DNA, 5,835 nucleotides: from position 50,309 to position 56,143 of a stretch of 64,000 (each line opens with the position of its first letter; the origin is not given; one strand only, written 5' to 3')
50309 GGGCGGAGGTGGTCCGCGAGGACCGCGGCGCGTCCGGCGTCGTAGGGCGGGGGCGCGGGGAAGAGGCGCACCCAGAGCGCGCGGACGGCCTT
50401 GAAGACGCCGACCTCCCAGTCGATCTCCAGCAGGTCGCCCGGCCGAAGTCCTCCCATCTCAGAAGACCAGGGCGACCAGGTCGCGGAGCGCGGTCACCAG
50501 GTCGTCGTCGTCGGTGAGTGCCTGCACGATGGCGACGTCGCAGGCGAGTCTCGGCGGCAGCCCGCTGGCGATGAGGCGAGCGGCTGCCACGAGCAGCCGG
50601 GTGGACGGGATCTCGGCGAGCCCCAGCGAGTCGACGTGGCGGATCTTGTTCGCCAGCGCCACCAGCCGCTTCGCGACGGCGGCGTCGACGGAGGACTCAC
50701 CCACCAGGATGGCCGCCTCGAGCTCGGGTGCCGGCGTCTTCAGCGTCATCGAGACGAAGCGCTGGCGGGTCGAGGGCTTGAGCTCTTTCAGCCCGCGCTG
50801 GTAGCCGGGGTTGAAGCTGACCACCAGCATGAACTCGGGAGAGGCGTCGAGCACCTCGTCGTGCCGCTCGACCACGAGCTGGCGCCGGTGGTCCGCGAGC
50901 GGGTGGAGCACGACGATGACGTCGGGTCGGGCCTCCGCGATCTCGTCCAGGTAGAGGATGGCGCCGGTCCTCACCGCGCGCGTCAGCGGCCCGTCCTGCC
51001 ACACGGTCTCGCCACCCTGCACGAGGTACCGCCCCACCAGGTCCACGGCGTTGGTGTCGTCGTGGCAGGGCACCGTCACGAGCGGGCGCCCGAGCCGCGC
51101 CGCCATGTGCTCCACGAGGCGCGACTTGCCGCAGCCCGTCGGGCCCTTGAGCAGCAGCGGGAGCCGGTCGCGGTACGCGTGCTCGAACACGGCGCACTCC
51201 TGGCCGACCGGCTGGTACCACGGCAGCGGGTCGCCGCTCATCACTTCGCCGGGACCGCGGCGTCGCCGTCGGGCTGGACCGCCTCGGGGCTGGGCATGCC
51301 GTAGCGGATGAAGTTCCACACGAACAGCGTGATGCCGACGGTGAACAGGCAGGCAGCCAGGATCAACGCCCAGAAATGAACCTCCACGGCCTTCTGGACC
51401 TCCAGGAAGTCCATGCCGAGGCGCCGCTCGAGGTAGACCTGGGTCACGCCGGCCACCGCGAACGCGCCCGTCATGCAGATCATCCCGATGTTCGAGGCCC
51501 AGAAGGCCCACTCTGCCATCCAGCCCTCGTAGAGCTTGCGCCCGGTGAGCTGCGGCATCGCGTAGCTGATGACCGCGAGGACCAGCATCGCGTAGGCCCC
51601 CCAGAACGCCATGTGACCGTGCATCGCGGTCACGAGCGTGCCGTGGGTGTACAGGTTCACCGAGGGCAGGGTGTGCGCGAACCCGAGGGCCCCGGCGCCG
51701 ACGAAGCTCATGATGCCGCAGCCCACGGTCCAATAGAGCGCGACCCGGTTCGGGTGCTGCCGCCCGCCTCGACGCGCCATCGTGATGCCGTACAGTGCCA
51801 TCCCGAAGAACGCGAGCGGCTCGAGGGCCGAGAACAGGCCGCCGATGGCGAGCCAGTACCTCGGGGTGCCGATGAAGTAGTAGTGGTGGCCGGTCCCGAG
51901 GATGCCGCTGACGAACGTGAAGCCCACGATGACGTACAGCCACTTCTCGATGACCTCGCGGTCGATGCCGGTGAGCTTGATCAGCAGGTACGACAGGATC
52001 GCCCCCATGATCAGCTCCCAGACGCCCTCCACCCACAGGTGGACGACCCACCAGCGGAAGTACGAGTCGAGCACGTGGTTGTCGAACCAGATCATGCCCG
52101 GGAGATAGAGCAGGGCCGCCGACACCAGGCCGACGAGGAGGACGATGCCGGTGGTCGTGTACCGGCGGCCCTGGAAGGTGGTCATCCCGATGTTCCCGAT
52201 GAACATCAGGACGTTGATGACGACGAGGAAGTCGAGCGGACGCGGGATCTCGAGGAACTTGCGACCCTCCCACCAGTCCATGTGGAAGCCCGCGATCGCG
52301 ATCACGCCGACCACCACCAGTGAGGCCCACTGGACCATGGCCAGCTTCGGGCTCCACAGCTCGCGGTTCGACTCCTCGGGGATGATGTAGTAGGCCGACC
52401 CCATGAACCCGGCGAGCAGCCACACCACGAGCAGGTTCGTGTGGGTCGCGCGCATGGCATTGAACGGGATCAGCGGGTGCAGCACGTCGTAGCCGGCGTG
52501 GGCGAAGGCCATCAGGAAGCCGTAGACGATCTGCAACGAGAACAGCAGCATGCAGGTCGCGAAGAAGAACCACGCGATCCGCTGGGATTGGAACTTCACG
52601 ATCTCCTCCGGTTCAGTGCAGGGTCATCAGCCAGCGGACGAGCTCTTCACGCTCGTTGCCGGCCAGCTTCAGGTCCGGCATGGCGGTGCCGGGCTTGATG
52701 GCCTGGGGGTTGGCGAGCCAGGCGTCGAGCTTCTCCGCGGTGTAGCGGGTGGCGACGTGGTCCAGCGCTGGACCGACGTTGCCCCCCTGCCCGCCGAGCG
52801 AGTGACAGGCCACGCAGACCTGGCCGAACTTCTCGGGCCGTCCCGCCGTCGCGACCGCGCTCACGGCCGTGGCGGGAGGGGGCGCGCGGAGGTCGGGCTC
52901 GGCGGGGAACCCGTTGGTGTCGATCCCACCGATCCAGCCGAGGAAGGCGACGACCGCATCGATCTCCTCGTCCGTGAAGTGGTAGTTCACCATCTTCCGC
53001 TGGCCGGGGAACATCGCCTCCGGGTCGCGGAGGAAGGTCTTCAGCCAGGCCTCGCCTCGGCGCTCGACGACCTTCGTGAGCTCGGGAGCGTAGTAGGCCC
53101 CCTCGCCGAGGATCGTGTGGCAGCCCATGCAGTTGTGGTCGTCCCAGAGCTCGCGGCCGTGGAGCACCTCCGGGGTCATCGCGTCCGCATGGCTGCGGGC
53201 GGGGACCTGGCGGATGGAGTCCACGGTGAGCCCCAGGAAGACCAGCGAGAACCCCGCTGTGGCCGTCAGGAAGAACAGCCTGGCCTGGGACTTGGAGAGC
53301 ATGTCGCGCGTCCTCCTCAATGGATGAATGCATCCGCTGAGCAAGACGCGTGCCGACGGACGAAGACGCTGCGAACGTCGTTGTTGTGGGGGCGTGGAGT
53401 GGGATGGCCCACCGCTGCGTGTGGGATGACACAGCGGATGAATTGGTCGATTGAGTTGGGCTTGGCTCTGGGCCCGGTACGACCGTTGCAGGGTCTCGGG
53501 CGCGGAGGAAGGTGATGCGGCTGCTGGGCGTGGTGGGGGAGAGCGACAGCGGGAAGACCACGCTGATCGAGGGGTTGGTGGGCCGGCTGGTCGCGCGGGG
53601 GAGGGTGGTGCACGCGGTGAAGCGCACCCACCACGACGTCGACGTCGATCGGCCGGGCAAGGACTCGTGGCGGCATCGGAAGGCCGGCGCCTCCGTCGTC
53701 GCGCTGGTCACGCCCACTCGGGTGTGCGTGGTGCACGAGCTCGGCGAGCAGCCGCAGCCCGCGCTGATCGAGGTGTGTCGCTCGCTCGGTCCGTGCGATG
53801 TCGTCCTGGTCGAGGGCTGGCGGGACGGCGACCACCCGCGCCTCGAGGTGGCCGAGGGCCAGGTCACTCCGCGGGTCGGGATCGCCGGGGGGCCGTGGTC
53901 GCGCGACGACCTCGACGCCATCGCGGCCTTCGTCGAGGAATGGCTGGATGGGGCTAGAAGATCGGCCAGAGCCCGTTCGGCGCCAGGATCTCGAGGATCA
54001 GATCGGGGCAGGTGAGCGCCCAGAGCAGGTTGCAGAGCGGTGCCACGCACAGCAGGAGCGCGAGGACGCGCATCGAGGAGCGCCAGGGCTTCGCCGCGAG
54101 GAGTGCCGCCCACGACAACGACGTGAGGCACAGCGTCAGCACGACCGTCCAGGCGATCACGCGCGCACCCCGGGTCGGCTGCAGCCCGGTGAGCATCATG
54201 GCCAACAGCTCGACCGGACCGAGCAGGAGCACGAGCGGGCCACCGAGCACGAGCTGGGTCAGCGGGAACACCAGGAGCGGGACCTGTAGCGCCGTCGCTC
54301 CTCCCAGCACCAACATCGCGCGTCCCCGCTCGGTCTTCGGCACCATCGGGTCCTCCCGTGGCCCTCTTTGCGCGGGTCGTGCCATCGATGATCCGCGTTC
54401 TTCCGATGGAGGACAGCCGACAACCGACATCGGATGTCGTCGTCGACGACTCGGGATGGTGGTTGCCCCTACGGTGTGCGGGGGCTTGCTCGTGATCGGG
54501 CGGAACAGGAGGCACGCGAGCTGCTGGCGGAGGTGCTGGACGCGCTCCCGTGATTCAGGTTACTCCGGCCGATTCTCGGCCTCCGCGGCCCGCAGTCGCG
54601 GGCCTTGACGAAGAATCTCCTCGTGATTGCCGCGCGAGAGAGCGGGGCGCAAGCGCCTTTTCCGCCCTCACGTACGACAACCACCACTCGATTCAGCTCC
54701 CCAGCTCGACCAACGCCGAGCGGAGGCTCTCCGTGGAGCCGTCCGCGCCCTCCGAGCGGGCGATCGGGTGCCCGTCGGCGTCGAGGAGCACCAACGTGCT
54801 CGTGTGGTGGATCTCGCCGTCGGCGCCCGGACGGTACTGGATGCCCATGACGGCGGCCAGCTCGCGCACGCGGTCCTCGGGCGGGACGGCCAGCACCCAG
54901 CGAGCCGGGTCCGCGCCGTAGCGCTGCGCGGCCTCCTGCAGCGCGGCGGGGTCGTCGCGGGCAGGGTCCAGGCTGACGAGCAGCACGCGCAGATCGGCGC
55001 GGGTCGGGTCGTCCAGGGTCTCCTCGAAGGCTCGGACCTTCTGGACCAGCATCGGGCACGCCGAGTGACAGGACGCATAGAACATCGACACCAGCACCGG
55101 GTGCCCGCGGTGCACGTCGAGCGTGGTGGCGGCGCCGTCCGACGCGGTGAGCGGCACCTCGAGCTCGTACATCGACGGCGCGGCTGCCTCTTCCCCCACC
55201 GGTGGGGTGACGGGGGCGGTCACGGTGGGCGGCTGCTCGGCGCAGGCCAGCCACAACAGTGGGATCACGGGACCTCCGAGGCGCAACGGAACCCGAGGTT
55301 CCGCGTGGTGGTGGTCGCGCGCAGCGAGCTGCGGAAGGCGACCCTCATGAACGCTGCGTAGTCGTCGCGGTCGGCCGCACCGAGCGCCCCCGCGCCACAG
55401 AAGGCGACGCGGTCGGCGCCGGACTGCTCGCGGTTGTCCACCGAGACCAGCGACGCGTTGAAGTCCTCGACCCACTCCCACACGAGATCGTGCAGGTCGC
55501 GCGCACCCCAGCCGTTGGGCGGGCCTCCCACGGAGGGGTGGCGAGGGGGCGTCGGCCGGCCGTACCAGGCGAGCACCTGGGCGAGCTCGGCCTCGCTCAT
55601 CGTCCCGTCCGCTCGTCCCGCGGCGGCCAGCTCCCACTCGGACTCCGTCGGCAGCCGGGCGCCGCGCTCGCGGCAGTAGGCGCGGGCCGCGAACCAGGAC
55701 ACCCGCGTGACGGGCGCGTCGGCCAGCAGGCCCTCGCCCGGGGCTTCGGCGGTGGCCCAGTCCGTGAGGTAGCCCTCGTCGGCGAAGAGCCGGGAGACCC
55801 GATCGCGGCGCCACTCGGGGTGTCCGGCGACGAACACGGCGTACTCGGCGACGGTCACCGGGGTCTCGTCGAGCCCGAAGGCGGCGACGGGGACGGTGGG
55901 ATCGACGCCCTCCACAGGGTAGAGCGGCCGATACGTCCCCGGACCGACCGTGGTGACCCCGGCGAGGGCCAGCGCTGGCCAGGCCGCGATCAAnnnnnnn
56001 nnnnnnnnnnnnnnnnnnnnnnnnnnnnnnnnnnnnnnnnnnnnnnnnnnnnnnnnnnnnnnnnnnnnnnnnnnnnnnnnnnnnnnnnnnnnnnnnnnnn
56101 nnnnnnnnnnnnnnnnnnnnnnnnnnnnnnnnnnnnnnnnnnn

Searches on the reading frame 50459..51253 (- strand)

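Call 77: search_protein_families(library=pfam, proteins=[window:50459-51253:-], max_evalue=0.001)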
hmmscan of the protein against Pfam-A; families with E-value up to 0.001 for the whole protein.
window:50459-51253:- (264 aa): 7 families
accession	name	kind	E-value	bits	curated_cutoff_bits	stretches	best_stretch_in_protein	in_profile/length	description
PF07728.20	AAA_5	-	1.4e-39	135.8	22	1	32-166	1-139/139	AAA domain (dynein-related subfamily)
PF08406.16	CbbQ_C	-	4.4e-28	97.8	20.6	1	179-262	1-84/85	CbbQ/NirQ/NorQ C-terminal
PF01078.27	Mg_chelatase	-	4.6e-07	29.9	20.3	1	80-150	92-159/207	Magnesium chelatase, subunit ChlI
PF00004.35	AAA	-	8.7e-05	23.4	21.2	1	33-106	1-67/131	ATPase family associated with various cellular activities (AAA)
PF07726.17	AAA_3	-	0.00012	22.4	27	1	33-167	2-130/131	ATPase family associated with various cellular activities (AAA)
PF13191.12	AAA_16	-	0.00016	22.6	32.6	1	31-68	25-63/167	AAA ATPase domain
PF13401.12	AAA_22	-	0.00023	21.9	27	1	30-77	5-55/130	AAA domain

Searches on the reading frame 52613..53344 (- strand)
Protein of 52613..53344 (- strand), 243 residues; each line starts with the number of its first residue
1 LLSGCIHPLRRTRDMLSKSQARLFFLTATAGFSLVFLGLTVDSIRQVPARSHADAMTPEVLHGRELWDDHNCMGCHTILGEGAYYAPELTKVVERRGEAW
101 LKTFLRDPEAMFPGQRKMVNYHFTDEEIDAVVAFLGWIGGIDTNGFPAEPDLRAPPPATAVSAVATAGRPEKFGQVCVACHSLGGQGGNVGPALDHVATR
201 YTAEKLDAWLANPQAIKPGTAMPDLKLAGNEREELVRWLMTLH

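Call 77: search_protein_families(library=pfam, proteins=[window:52613-53344:-], max_evalue=0.001)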
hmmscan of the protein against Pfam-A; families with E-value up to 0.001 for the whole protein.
window:52613-53344:- (243 aa): 4 families
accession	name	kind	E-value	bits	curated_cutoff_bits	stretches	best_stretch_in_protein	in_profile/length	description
PF00034.26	Cytochrom_C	-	8e-21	75.6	21.3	2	62-136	3-87/90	Cytochrome c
PF13442.11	Cytochrome_CBB3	-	1.1e-12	48.5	27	2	60-135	3-68/68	Cytochrome C oxidase, cbb3-type, subunit III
PF02433.20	FixO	-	4e-07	30.2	29.6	0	190-227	102-139/219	Cytochrome C oxidase, mono-heme subunit/FixO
PF22085.1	NorB_cytochrome_c-like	-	0.00049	20.9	29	0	59-103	17-62/181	Nitric oxide reductase subunit B, cytochrome c-like domain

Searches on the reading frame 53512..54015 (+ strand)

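Call 77: search_protein_families(library=pfam, proteins=[window:53512-54015:+], max_evalue=0.001)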
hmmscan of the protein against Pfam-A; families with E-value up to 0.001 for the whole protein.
window:53512-54015:+ (167 aa): 2 families
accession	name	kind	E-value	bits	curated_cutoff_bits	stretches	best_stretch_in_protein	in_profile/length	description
PF03205.20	MobB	-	9.1e-36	123.1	26.6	1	5-118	2-114/133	Molybdopterin guanine dinucleotide synthesis protein B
PF19993.5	DO-GTPase2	-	0.0009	19.4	27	0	3-31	1-28/226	Double-GTPase 2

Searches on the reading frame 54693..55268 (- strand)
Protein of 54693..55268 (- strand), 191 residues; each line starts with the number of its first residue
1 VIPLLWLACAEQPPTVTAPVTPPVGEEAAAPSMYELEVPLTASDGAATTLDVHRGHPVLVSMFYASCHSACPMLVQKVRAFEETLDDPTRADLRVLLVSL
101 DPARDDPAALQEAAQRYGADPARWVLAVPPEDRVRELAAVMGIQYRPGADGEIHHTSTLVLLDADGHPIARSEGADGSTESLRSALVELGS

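Call 77: search_protein_families(library=pfam, proteins=[window:54693-55268:-], max_evalue=0.001)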
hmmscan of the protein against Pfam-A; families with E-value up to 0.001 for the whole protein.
window:54693-55268:- (191 aa): 1 family
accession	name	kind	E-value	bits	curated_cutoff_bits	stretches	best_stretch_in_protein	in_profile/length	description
PF02630.20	SCO1-SenC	-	6.5e-16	59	22.8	1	40-167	6-133/134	SCO1/SenC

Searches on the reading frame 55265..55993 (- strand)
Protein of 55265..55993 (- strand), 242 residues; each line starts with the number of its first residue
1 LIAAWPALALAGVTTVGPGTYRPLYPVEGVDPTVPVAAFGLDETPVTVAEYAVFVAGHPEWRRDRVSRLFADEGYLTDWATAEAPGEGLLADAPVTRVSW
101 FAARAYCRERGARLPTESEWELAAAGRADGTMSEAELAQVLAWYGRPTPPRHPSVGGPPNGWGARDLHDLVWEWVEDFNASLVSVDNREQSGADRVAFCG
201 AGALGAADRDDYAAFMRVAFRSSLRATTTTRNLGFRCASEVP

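Call 77: search_protein_families(library=pfam, proteins=[window:55265-55993:-], max_evalue=0.001)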
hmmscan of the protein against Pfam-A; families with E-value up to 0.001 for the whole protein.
window:55265-55993:- (242 aa): 1 family
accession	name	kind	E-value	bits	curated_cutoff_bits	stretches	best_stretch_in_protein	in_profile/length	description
PF03781.23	FGE-sulfatase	-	2.3e-31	109.8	23.3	1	11-238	10-254/255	Sulfatase-modifying factor enzyme 1-like domain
